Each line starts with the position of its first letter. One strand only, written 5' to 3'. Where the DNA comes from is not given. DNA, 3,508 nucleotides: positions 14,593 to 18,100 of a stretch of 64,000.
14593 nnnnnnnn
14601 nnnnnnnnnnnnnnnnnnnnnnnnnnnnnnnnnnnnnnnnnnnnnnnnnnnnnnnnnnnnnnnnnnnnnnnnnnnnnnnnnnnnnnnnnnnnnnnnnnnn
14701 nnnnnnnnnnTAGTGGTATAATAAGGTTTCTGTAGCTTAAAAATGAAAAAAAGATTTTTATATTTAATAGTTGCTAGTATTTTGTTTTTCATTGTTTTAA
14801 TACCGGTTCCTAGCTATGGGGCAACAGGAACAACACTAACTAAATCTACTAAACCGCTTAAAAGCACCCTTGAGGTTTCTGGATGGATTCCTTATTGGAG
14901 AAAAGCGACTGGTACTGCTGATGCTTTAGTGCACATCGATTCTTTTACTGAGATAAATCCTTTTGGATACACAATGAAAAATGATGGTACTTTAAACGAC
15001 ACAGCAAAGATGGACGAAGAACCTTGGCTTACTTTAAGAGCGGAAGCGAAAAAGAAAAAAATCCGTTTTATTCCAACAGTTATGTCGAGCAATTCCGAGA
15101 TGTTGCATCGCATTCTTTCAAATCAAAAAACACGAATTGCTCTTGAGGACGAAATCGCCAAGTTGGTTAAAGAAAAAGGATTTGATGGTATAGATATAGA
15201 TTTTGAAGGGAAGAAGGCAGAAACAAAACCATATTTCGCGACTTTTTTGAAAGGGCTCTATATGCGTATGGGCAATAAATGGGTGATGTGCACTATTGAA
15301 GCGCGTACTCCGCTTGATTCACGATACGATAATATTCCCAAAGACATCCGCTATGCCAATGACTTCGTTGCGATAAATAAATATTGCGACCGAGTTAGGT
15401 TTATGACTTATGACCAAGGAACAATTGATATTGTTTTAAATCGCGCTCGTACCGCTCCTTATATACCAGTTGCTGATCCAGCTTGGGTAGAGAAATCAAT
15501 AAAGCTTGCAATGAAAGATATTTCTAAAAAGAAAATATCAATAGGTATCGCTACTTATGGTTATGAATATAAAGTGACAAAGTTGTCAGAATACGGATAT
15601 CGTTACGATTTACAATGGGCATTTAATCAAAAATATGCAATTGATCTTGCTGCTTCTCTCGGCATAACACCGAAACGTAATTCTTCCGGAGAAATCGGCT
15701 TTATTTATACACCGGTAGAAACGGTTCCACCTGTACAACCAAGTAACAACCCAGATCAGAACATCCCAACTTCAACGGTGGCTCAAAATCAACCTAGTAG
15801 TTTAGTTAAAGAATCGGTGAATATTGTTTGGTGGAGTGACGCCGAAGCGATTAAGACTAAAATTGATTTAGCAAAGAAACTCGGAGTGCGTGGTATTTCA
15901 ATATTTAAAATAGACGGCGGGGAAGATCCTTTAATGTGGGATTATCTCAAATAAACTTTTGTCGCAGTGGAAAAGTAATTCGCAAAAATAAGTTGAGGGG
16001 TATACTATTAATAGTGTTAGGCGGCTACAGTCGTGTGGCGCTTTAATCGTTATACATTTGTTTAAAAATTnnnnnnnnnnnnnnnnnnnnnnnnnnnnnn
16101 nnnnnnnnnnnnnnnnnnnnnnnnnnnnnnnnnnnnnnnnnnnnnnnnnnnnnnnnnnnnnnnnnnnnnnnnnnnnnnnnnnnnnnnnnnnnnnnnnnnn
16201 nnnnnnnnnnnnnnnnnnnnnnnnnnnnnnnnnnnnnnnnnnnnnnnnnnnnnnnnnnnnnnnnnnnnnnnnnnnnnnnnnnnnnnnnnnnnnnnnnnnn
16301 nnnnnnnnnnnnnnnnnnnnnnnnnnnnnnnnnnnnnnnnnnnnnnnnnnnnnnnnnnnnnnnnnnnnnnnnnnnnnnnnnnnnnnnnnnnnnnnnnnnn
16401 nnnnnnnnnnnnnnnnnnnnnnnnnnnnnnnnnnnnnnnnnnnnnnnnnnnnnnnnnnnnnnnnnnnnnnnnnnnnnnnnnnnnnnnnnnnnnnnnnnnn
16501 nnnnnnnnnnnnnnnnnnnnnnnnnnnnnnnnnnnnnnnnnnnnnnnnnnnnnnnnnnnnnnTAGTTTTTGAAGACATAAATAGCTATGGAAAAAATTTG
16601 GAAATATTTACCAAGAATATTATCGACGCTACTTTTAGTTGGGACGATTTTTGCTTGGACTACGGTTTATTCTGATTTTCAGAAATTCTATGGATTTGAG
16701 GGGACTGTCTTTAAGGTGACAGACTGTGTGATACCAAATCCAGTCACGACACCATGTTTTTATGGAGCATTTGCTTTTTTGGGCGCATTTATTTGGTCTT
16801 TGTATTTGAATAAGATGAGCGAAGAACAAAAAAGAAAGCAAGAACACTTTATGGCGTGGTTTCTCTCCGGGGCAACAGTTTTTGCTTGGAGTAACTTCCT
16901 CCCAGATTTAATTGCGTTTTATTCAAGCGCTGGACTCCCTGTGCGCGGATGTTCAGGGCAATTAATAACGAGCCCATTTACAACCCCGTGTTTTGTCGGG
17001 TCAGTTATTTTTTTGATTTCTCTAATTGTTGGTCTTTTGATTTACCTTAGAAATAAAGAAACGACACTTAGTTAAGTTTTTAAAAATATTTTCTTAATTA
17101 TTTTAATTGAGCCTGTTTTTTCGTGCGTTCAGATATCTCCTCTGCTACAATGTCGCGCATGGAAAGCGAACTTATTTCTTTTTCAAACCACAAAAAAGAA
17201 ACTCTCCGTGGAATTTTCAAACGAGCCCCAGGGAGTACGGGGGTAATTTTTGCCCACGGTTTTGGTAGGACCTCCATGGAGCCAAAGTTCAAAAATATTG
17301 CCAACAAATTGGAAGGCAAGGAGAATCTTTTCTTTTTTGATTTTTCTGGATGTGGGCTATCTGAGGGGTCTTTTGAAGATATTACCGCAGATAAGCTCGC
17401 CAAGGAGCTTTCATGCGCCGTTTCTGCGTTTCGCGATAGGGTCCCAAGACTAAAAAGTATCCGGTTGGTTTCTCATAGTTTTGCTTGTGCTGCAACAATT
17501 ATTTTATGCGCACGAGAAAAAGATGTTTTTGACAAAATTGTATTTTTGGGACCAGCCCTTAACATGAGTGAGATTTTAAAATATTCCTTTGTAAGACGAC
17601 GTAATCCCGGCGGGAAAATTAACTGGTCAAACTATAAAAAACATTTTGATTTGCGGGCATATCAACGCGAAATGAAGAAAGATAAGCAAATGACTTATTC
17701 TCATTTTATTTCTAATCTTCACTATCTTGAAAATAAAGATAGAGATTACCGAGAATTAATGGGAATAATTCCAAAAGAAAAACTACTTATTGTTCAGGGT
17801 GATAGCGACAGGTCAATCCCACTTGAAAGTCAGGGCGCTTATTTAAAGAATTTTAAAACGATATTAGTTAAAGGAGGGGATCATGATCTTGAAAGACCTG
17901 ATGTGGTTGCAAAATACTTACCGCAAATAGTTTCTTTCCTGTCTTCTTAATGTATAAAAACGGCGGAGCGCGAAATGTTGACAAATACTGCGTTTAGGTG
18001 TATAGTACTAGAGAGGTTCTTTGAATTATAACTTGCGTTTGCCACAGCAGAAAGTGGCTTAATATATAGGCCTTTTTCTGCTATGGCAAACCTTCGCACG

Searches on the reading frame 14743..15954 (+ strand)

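Call 42: search_protein_families(library=pfam, proteins=[window:14743-15954:+], max_evalue=0.00001)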
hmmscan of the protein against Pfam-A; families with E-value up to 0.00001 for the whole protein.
window:14743-15954:+ (403 aa): 1 family
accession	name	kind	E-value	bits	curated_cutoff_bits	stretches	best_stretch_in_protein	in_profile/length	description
PF00704.34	Glyco_hydro_18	-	2.4e-21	77.2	29.6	1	65-391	20-315/317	Glycosyl hydrolases family 18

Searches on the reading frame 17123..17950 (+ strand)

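Call 42: search_protein_families(library=pfam, proteins=[window:17123-17950:+], max_evalue=0.00001)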
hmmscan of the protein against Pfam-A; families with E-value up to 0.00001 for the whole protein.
window:17123-17950:+ (275 aa): 2 families
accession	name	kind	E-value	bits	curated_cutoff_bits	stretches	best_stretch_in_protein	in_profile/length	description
PF12697.13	Abhydrolase_6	-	2.2e-07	32.2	26.3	1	41-264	1-216/217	Alpha/beta hydrolase family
PF12146.15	Hydrolase_4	-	4.8e-07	29.7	27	1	41-197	7-171/239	Serine aminopeptidase, S33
